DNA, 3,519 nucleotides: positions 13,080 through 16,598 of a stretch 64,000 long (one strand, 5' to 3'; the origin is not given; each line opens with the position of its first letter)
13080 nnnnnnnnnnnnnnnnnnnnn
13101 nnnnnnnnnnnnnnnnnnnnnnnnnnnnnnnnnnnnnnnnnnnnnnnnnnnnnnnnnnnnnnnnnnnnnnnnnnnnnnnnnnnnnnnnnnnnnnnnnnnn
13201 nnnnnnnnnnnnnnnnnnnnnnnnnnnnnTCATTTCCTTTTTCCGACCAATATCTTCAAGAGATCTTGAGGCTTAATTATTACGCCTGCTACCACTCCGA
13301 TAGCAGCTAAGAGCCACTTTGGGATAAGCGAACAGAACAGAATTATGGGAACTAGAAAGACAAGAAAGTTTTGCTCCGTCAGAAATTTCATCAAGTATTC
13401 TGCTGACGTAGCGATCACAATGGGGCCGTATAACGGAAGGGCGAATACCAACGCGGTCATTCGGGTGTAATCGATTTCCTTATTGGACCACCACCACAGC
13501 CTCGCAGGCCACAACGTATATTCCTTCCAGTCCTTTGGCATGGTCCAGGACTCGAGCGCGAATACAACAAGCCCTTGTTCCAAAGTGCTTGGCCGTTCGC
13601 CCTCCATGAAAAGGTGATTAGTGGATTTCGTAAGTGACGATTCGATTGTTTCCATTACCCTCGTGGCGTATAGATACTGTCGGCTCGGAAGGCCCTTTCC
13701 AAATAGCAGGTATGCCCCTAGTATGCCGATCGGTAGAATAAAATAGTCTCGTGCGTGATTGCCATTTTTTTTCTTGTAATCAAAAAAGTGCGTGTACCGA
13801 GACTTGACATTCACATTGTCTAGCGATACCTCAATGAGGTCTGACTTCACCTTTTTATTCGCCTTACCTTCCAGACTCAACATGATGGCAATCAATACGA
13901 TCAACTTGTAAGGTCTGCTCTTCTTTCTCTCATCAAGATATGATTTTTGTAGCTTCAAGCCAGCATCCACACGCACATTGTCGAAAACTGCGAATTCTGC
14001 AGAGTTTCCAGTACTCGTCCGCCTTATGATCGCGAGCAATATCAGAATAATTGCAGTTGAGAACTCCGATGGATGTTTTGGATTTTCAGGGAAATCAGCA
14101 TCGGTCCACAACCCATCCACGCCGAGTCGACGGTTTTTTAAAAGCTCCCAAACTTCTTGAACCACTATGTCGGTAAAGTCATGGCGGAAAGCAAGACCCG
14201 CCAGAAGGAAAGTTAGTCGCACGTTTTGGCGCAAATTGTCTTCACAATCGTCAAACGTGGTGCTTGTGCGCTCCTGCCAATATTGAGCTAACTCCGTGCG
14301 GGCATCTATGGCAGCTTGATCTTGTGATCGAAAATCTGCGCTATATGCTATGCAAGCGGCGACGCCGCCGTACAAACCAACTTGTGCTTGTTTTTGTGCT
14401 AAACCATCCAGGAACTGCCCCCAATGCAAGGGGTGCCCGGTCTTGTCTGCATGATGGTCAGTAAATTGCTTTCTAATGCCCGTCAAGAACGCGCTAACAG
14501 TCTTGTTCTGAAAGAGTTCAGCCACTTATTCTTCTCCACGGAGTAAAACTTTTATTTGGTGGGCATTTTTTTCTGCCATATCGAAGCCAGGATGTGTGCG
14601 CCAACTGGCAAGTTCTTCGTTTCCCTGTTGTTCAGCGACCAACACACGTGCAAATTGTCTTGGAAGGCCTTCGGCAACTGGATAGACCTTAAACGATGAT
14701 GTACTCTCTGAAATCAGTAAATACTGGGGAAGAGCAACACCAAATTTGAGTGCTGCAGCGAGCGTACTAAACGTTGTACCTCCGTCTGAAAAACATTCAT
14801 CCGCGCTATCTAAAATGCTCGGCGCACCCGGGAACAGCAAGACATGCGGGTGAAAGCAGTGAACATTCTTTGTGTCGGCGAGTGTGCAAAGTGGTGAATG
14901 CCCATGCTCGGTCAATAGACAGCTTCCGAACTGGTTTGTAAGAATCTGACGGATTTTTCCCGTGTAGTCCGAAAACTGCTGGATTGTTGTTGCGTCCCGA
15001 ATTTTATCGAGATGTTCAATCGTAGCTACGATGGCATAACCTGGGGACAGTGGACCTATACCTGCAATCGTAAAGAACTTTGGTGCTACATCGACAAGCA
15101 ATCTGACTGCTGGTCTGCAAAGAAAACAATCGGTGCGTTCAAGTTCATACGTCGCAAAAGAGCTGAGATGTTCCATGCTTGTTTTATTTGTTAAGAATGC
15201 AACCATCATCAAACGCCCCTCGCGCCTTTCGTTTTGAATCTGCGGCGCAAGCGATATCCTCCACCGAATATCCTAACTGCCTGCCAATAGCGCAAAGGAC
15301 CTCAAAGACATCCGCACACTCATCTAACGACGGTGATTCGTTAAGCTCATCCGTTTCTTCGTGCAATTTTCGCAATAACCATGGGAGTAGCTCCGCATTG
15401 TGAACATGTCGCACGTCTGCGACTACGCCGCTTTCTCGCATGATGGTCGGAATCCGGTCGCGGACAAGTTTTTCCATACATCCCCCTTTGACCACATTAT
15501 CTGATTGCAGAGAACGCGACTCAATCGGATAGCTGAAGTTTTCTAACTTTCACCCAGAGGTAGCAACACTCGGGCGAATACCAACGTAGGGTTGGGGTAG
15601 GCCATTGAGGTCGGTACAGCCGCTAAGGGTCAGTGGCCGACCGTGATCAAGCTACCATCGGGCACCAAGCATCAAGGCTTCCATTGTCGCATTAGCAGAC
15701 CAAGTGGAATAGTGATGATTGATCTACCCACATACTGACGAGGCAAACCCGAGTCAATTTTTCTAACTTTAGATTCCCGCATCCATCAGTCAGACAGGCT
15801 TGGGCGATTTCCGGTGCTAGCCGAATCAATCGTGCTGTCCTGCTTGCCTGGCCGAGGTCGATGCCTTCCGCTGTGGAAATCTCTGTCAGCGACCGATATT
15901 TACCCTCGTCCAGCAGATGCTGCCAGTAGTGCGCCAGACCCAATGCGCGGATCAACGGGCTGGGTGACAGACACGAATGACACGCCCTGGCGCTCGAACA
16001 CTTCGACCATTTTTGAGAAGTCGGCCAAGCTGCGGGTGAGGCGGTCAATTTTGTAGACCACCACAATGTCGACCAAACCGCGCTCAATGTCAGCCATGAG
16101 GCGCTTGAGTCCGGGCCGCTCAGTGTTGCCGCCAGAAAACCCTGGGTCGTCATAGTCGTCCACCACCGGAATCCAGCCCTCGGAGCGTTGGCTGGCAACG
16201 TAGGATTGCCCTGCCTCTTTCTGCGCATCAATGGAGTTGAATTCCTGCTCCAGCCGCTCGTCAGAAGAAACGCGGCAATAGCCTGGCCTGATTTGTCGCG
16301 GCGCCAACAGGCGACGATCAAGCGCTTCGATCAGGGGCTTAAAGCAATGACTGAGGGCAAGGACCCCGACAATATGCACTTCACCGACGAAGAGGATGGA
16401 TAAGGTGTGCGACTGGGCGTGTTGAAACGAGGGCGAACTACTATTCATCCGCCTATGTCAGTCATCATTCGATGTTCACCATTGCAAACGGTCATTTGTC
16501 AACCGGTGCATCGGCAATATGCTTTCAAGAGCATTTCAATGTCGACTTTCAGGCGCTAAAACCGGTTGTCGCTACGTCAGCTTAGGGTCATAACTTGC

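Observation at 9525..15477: Candidate undescribed six-gene system: two SPPY DNA methyltransferases, three nucleotide-processing enzymes of different folds and a membrane protein, with no restriction nuclease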

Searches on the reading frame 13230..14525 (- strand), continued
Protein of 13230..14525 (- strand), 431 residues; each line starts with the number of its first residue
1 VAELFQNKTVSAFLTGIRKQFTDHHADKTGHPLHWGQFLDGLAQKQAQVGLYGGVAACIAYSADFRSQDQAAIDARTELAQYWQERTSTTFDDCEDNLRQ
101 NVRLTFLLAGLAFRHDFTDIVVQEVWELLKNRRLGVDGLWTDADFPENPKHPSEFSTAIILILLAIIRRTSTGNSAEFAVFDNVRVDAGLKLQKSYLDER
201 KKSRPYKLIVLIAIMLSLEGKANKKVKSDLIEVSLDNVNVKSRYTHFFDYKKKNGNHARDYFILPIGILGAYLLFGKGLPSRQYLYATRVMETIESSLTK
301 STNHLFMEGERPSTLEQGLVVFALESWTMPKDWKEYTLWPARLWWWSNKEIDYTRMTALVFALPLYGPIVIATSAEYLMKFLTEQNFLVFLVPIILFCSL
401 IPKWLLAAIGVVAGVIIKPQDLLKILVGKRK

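Call 55: find_encoding_contigs(protein=P0050, flank=8000, max_places=3)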
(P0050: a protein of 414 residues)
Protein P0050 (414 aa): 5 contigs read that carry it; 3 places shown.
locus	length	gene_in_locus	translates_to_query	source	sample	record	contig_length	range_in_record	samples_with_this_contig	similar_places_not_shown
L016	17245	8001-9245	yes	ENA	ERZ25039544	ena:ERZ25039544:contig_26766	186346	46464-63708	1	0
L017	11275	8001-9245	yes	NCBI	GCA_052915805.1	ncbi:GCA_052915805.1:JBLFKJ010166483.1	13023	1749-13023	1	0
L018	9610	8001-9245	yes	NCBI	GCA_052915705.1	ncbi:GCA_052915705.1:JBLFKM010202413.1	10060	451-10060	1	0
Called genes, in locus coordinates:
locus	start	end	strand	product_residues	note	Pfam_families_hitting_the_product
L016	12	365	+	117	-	PF14279:HNH_5, PF01844:HNH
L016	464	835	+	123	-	-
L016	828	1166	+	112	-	PF12728:HTH_17 (weak)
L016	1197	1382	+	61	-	PF13560:HTH_31 (weak), PF01381:HTH_3 (weak)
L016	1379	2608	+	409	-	PF14659:Phage_int_SAM_3 (weak), PF00589:Phage_integrase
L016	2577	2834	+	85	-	-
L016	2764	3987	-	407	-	PF12167:Arm-DNA-bind_2, PF00589:Phage_integrase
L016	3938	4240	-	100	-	PF12728:HTH_17 (weak)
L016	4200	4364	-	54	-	-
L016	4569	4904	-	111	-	-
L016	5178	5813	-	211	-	PF07336:ABATE, PF11706:zf-CGNR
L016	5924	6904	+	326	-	PF00158:Sigma54_activat, PF01078:Mg_chelatase (faint), PF14532:Sigma54_activ_2, PF00004:AAA (faint), PF07728:AAA_5, PF25601:AAA_lid_14, PF02954:HTH_8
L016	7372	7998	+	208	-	-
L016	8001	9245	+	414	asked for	-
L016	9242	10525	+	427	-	PF01966:HD (weak)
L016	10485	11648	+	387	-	PF01555:N6_N4_Mtase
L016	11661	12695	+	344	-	PF00586:AIRS, PF02769:AIRS_C (weak)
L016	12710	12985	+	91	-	-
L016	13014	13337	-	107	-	PF13560:HTH_31 (weak), PF01381:HTH_3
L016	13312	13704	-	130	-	PF06296:RelE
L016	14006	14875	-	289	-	PF08401:ArdcN, PF18818:MPTase-PolyVal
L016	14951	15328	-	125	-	PF00436:SSB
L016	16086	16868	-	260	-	PF00730:HhH-GPD, PF00633:HHH (weak)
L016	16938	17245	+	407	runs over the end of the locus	PF00145:DNA_methylase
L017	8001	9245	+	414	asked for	-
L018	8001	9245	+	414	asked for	-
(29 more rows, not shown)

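Call 106: search_protein_families(library=ncbifam, proteins=[L016:11661-12692:+], max_evalue=0.001)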
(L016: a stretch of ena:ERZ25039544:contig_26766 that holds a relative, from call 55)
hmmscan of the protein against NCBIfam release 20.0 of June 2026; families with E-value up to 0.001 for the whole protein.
L016:11661-12692:+ (344 aa): 13 families
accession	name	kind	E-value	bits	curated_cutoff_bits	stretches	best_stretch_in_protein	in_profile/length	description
TIGR01379.1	thiL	equivalog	5.3e-41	140.6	184.15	1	13-309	5-307/320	thiamine-phosphate kinase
NF004351.0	PRK05731.1-4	equivalog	1.4e-29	103.2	324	1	3-277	9-289/321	thiamine-phosphate kinase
NF004353.0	PRK05731.2-2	equivalog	8.9e-27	94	301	1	8-271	8-261/311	thiamine-phosphate kinase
TIGR04049.1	AIR_rel_sll0787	hypoth_equivalog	1.8e-15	56.8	321.3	1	23-242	40-246/318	sll0787 family AIR synthase-like protein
TIGR04050.1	MSMEG_0567_Cter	hypoth_equivalog_domain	2e-15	57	312.2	1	25-243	32-232/296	MSMEG_0567/sll0787 family protein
NF004350.0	PRK05731.1-1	equivalog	2.5e-14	52.9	441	1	23-296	25-298/325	thiamine-phosphate kinase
TIGR03267.1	methan_mark_2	hypoth_equivalog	6.2e-12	45.2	365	1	23-254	41-263/323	methanogenesis marker 2 protein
NF004354.0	PRK05731.2-3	equivalog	9e-11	41.6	204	1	68-231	54-212/273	thiamine-phosphate kinase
TIGR00476.1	selD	equivalog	2.4e-08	33.6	125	1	24-239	43-253/311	selenide, water dikinase SelD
TIGR02124.1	hypE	equivalog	1e-05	24.7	251.6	1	13-246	20-252/332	hydrogenase expression/formation protein HypE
TIGR00878.1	purM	equivalog_domain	4.4e-05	22.8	236.35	1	67-165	81-184/332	phosphoribosylformylglycinamidine cyclo-ligase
NF002098.0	PRK00943.1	equivalog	0.00012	21.2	299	1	24-238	47-256/347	selenide, water dikinase SelD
NF010705.0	PRK14105.1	equivalog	0.00049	19.1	291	1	23-157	44-172/345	selenide, water dikinase SelD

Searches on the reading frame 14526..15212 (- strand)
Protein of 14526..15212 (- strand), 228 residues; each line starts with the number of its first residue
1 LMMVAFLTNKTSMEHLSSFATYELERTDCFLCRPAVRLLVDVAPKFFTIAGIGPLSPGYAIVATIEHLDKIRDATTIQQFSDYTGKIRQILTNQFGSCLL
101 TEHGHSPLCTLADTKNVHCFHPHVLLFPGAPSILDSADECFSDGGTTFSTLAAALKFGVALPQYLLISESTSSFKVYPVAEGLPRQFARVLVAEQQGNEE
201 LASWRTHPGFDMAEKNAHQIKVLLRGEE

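Call 3: search_protein_families(library=pfam, proteins=[window:14526-15212:-], max_evalue=0.01)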
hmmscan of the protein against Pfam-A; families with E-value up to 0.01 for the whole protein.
window:14526-15212:- (228 aa): 0 families

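Call 4: search_protein_families(library=padloc, proteins=[window:14526-15212:-], max_evalue=0.01)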
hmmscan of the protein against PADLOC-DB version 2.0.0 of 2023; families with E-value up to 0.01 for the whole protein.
window:14526-15212:- (228 aa): 0 families

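Call 5: search_protein_families(library=ncbifam, proteins=[window:14526-15212:-], max_evalue=0.01)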
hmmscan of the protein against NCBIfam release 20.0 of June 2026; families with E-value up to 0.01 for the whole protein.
window:14526-15212:- (228 aa): 0 families

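Call 8: search_solved_structures(query=window:14526-15212:-, max_evalue=10)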
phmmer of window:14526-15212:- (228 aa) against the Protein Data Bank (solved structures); distinct sequences matched with E-value up to 10: 0.

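Call 10: search_protein_families(library=phrogs, proteins=[window:14526-15212:-], max_evalue=0.1)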
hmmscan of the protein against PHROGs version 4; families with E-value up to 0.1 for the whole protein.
window:14526-15212:- (228 aa): 0 families

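Call 26: search_protein_families(library=pfam, alignment_id=A2, max_evalue=1)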
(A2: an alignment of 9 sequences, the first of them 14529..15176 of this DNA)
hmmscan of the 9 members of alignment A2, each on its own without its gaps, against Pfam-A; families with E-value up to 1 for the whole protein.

A. member 1, window:14529-15176:- (216 aa): 0 families

B. families by the number of members that match (of 9 scanned): 3 families
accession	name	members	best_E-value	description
PF04677.20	CwfJ_C_1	2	0.019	Protein similar to CwfJ C-terminus 1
PF02791.22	DDT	1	0.038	DDT domain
PF00159.23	Hormone_3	1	0.28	Pancreatic hormone peptide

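Call 28: search_solved_structures(query=A2, max_evalue=10)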
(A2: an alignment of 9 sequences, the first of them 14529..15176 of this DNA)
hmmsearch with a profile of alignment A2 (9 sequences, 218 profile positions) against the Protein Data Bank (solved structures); distinct sequences matched with E-value up to 10: 0.

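Call 53: predict_structure(alignment_id=A2)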
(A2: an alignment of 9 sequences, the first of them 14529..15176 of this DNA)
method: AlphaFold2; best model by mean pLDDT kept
length: 216 residues; sequences in the alignment: 9
mean_pLDDT: 78.5   pTM: 0.83
mean pLDDT of the five models: 78.5, 78.0, 77.9, 76.0, 72.5
residues with pLDDT >= 90: 69; 70-90: 92; 50-70: 31; < 50: 24
segments of 3 or more residues with pLDDT < 50: 1-5, 12-16, 94-105
pLDDT, mean of each block of 10 residues (from residue 1): 49 48 72 85 86 74 91 95 95 47 54 92 86 92 90 92 89 80 83 67 88 69
secondary structure, 60 per line:
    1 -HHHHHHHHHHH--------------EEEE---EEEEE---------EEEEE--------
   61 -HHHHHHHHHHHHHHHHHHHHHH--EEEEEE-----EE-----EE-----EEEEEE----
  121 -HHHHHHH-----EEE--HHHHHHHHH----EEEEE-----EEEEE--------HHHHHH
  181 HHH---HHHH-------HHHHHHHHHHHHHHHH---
elements in order: H2-12 E27-30 E34-38 E48-52 H62-83 E86-91 E111-116 H122-128 E134-136 H139-147 E152-156 E162-166 H175-183 H187-190 H198-213

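Call 56: fold_search(model_id=the predicted structure, library=pdb)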
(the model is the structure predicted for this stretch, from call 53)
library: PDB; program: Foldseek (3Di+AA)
matches with E <= 10: 550; with E <= 0.001: 14
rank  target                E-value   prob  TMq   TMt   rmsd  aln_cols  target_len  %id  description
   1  8ro1_L1               6.9e-09  1.00  0.64  0.31  17.4       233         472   15  Structure of the C. elegans Intron Lariat Spliceosome double-primed for disassembly (ILS'') (released 2024-08-07)
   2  6id0_U                3.8e-07  1.00  0.63  0.42   7.0       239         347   11  Cryo-EM structure of a human intron lariat spliceosome prior to Prp43 loaded (ILS1 complex) at 2.9 angstrom resolution (released 2019-03-13)
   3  8ro2_L2               2.4e-06  1.00  0.62  0.39   7.4       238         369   14  Integrative Structure of the human intron lariat Spliceosome (ILS'') (released 2024-09-18)
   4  8ro1_L2               4.4e-06  1.00  0.58  0.37   7.3       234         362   14  Structure of the C. elegans Intron Lariat Spliceosome double-primed for disassembly (ILS'') (released 2024-08-07)
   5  9l5r_U                1.1e-05  1.00  0.55  0.37   7.3       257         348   10  Cryo-EM structure of the thermophile spliceosome (state ILS) (released 2025-03-12)
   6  3jb9_c                2.1e-05  1.00  0.55  0.42   7.3       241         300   14  Cryo-EM structure of the yeast spliceosome at 3.6 angstrom resolution (released 2015-09-23)
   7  7p8p_C                3.5e-04  1.00  0.36  0.57  10.9       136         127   16  Crystal structure of Fhit covalently bound to a nucleotide (released 2022-06-01)
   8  1fit                  3.7e-04  1.00  0.36  0.58  10.8       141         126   18  FHIT (FRAGILE HISTIDINE TRIAD PROTEIN) (released 1997-11-19)
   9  7p8p_A                4.2e-04  1.00  0.36  0.57  11.6       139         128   15  Crystal structure of Fhit covalently bound to a nucleotide (released 2022-06-01)
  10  1fhi                  6.1e-04  1.00  0.35  0.57  11.0       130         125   17  SUBSTRATE ANALOG (IB2) COMPLEX WITH THE FRAGILE HISTIDINE TRIAD PROTEIN, FHIT (released 1998-06-17)
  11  3fit                  6.9e-04  1.00  0.36  0.59  10.8       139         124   19  FHIT (FRAGILE HISTIDINE TRIAD PROTEIN) IN COMPLEX WITH ADENOSINE/SULFATE AMP ANALOG (released 1997-11-19)
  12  2fit                  7.3e-04  1.00  0.36  0.56  10.8       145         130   17  FHIT (FRAGILE HISTIDINE TRIAD PROTEIN) (released 1997-11-19)
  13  7p8p_D                7.8e-04  1.00  0.38  0.56   9.8       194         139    9  Crystal structure of Fhit covalently bound to a nucleotide (released 2022-06-01)
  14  6fit                  8.2e-04  1.00  0.36  0.59   4.5       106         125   16  FHIT-TRANSITION STATE ANALOG (released 1998-03-25)
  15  6af2_C                1.3e-03  1.00  0.34  0.51   5.6       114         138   14  Crystal structure of N-terminus deletion mutant of Mycobacterium avium diadenosine 5',5'''-P1,P4-tetraphosphate phosph (released 2019-08-14)
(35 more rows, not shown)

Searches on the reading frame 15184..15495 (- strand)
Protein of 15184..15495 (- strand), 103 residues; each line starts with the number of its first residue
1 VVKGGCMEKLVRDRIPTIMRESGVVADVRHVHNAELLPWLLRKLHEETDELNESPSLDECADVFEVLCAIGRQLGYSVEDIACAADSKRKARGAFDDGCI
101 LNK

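Call 3: search_protein_families(library=pfam, proteins=[window:15184-15495:-], max_evalue=0.01)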
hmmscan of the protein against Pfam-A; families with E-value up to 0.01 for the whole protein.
window:15184-15495:- (103 aa): 0 families

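Call 4: search_protein_families(library=padloc, proteins=[window:15184-15495:-], max_evalue=0.01)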
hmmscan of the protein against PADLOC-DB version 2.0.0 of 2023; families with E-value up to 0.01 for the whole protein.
window:15184-15495:- (103 aa): 0 families

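Call 5: search_protein_families(library=ncbifam, proteins=[window:15184-15495:-], max_evalue=0.01)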
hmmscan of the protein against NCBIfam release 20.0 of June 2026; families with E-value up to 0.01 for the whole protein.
window:15184-15495:- (103 aa): 0 families

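Call 9: search_solved_structures(query=window:15184-15495:-, max_evalue=10)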
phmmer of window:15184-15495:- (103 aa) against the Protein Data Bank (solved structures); distinct sequences matched with E-value up to 10: 6.
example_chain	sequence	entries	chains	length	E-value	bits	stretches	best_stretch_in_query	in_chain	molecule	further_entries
8qae_A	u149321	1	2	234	2e-06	31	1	33-89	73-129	sc-apCC-6-SLLA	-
9r1o_A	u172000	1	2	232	0.00052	23.2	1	36-89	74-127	sc-apCC-6-DPH-NR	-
8qad_A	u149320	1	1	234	0.003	20.7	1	37-89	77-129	sc-apCC-6-LLIA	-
1g9u_A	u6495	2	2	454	0.095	15.9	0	20-62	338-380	OUTER PROTEIN YOPM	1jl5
7k04_E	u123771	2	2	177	1.2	12.4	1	70-103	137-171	DNA repair protein RAD33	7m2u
4afy_A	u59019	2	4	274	1.7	11.9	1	20-71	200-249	FIMX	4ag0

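Call 10: search_protein_families(library=phrogs, proteins=[window:15184-15495:-], max_evalue=0.1)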
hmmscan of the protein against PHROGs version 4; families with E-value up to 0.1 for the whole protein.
window:15184-15495:- (103 aa): 0 families

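Call 25: search_protein_families(library=pfam, alignment_id=A1, max_evalue=1)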
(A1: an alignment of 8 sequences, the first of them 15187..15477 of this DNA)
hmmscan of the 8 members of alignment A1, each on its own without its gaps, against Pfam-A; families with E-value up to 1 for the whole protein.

A. member 1, window:15187-15477:- (97 aa): 2 families
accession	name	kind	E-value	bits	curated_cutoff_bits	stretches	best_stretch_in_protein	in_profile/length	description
PF18689.6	PriX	-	0.22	12.3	25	1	15-46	57-88/95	Primase X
PF12643.12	MazG-like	-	0.23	12.2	27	1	47-84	31-68/85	MazG-like family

B. families by the number of members that match (of 8 scanned): 9 families
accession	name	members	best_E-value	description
PF01503.22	PRA-PH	6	0.00077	Phosphoribosyl-ATP pyrophosphohydrolase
PF12643.12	MazG-like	2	0.0023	MazG-like family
PF13467.12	RHH_4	2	0.047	Ribbon-helix-helix domain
PF20490.3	SCGB3A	2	0.081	Secretoglobin 3A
PF12116.14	SpoIIID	1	0.069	Stage III sporulation protein D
PF22946.1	SPEF2_D5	1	0.15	CPC1/SPEF2 domain D5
PF08761.16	dUTPase_2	1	0.17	dUTPase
PF03819.22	MazG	1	0.21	MazG nucleotide pyrophosphohydrolase domain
PF18689.6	PriX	1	0.22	Primase X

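Call 27: search_solved_structures(query=A1, max_evalue=10)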
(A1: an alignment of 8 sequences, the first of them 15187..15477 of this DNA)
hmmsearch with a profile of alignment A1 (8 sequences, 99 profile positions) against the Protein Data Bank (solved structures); distinct sequences matched with E-value up to 10: 5.
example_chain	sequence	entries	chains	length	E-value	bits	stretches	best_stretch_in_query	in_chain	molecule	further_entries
8qae_A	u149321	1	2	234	4.2e-05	26.9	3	4-84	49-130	sc-apCC-6-SLLA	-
9r1o_A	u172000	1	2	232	0.059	16.8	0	29-83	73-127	sc-apCC-6-DPH-NR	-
2jve_A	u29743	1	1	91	0.65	13.5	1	42-76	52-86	Prod 1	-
8qad_A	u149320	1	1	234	1.1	12.7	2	29-84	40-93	sc-apCC-6-LLIA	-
8a3t_D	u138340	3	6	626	1.2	12.6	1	23-66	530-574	Anaphase-promoting complex subunit CDC23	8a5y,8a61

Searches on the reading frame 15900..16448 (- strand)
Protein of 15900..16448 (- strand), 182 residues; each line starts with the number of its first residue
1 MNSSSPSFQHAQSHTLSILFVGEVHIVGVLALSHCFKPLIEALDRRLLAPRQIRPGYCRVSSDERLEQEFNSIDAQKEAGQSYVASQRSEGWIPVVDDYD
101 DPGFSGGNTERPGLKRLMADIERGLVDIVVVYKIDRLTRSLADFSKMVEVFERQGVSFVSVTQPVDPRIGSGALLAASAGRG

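Call 3: search_protein_families(library=pfam, proteins=[window:15900-16448:-], max_evalue=0.01)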
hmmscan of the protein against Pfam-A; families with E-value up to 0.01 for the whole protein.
window:15900-16448:- (182 aa): 1 family
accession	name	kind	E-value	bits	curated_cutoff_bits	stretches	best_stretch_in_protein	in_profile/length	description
PF00239.26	Resolvase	-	5.6e-28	98.3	23.3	1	56-173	3-111/145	Resolvase, N terminal domain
